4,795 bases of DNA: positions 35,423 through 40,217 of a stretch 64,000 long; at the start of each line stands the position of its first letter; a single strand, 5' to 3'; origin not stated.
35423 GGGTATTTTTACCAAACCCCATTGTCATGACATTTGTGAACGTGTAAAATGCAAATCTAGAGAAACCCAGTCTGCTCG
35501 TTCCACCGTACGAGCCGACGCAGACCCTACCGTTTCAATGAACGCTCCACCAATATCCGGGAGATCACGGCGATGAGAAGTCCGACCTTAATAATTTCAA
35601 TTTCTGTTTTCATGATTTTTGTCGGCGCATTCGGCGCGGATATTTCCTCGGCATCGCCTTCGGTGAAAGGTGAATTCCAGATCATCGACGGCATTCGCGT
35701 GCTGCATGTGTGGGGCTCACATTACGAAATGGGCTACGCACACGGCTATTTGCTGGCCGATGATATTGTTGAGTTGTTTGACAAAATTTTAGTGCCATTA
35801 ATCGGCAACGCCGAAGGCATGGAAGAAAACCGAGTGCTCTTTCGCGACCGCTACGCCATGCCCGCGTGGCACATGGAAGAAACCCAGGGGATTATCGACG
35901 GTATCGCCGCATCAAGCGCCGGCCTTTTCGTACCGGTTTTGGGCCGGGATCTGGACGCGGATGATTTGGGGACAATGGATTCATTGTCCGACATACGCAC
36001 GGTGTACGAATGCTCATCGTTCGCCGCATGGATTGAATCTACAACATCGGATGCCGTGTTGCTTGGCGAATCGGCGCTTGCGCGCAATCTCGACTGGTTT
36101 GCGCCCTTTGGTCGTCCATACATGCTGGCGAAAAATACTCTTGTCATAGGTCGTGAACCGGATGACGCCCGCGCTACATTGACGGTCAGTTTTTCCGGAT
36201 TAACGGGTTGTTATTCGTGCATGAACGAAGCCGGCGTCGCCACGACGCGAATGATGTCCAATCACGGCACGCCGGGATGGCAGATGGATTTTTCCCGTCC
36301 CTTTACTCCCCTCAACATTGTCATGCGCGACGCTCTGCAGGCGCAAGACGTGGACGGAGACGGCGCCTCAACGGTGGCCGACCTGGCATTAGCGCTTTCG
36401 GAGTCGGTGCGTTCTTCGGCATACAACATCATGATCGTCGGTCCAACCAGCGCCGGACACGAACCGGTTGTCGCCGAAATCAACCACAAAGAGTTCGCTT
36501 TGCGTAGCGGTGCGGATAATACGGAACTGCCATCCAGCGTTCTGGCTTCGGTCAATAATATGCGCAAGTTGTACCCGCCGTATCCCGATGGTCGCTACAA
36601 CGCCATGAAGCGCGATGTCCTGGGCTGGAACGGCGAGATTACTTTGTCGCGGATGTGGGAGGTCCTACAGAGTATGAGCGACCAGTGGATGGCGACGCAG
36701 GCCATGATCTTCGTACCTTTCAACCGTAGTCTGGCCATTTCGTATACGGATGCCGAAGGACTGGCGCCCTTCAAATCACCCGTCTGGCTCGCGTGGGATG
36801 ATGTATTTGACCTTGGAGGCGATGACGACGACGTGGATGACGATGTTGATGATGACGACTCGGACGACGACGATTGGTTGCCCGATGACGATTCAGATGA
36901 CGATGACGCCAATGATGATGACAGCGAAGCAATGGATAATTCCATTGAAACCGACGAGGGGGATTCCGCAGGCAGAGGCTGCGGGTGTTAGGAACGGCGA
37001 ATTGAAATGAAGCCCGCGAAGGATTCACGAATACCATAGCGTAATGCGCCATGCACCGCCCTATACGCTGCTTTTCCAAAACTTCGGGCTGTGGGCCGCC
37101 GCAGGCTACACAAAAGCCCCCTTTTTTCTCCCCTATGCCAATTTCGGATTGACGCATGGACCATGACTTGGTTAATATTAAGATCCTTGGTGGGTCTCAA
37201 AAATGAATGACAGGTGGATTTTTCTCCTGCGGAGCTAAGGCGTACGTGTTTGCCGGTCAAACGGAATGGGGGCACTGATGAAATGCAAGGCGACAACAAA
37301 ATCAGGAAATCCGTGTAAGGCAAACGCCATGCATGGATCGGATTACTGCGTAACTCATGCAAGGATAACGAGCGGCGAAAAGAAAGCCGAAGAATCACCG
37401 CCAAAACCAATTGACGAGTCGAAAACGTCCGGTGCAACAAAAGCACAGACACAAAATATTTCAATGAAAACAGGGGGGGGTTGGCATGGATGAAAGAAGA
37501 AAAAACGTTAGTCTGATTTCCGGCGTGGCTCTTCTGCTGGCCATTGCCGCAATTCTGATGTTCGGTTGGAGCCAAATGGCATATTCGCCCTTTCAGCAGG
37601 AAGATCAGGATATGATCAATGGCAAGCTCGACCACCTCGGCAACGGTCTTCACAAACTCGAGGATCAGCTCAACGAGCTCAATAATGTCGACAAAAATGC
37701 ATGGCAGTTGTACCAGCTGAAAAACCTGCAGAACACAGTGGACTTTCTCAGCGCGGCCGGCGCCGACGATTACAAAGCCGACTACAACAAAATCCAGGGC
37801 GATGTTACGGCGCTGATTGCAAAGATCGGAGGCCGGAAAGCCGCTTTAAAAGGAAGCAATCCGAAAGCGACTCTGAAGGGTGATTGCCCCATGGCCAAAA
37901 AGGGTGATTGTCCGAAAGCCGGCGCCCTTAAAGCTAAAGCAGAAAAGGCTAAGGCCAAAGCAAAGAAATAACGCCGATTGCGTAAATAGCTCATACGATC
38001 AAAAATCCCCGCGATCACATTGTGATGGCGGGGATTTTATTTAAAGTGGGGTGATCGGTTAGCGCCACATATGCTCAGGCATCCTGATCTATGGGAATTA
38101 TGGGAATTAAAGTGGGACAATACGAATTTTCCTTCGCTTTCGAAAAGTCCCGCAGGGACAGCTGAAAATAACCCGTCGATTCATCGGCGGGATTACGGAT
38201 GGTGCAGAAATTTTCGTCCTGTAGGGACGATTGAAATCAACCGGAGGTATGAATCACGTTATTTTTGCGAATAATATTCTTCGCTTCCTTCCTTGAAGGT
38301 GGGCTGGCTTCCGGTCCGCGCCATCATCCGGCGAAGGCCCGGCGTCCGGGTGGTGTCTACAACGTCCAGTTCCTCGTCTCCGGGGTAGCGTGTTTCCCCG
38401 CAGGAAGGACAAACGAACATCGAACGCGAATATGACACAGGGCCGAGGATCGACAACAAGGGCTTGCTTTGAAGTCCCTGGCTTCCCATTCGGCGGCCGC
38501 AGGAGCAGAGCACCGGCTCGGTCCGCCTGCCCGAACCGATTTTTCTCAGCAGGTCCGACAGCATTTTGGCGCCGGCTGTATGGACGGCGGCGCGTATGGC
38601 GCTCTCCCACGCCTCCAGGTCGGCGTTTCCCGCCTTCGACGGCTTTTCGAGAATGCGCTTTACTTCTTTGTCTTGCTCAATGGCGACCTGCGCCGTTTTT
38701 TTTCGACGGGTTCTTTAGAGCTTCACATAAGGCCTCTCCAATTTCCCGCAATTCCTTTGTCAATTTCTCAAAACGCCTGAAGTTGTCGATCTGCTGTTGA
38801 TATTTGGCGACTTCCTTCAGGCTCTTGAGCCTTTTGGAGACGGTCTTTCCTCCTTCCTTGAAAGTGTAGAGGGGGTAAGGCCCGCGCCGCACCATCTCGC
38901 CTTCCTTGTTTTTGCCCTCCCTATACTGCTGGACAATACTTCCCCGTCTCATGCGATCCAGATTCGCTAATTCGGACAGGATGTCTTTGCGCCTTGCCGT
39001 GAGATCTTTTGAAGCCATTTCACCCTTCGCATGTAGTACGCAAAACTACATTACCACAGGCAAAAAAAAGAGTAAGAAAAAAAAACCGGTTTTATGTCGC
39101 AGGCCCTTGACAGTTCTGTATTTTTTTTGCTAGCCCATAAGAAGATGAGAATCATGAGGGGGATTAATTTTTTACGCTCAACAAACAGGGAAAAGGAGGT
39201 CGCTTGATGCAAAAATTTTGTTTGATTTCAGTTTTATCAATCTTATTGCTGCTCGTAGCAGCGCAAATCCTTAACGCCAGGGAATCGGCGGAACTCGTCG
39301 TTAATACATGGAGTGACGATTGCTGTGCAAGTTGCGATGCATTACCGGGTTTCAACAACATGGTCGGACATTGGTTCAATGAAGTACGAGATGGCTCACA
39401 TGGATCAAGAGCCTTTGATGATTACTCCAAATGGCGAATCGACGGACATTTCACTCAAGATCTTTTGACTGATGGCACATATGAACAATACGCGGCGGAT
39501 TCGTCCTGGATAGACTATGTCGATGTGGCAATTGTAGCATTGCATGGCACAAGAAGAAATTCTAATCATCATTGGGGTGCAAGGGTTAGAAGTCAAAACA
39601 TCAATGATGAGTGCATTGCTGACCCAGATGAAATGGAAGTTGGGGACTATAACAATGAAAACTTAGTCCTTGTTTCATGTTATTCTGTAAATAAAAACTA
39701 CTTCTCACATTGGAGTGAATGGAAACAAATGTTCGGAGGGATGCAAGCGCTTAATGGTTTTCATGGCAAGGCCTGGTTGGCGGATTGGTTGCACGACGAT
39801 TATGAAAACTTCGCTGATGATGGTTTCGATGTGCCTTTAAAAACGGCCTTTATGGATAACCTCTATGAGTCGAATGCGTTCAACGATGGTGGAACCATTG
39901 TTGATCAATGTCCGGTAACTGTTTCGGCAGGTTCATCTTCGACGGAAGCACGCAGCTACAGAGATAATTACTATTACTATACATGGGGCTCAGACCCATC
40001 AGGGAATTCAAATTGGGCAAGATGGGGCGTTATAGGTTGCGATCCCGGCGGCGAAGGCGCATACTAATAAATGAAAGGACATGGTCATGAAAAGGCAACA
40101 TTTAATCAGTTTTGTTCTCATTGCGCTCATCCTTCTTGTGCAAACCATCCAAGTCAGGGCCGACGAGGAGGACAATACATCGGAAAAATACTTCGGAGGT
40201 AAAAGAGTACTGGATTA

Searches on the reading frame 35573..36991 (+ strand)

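Call 18: search_protein_families(library=pfam, proteins=[window:35573-36991:+], max_evalue=0.0001)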
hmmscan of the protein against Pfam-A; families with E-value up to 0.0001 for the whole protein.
window:35573-36991:+ (472 aa): 0 families

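Call 28: search_protein_families(library=pfam, proteins=[window:35573-36991:+], max_evalue=0.01)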
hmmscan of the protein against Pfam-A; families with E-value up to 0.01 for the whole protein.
window:35573-36991:+ (472 aa): 0 families

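Call 46: search_protein_families(library=ncbifam, proteins=[window:35573-36991:+], max_evalue=0.001)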
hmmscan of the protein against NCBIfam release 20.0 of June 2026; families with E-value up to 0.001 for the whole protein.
window:35573-36991:+ (472 aa): 1 family
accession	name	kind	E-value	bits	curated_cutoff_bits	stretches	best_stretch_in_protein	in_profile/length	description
NF040521.1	C45_proenzyme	subfamily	2.7e-21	76.2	85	1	48-367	2-281/313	C45 family autoproteolytic acyltransferase/hydrolase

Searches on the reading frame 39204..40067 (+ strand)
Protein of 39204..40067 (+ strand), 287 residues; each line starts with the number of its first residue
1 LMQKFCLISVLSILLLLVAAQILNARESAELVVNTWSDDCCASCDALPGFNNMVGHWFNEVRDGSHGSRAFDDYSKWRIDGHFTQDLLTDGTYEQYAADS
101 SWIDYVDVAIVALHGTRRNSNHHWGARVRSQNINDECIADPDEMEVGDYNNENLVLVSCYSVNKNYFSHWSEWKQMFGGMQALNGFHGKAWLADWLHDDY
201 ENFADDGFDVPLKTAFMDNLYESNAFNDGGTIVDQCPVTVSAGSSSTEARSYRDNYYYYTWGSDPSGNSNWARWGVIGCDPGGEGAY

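Call 18: search_protein_families(library=pfam, proteins=[window:39204-40067:+], max_evalue=0.0001)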
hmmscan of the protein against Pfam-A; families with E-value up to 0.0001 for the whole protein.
window:39204-40067:+ (287 aa): 1 family
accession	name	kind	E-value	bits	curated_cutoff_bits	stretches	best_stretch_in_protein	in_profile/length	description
PF19872.4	DUF6345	-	1.3e-12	48.1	26.9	1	96-268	55-206/221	Family of unknown function (DUF6345)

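Call 46: search_protein_families(library=ncbifam, proteins=[window:39204-40067:+], max_evalue=0.001)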
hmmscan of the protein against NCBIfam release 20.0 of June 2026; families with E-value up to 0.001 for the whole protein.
window:39204-40067:+ (287 aa): 0 families
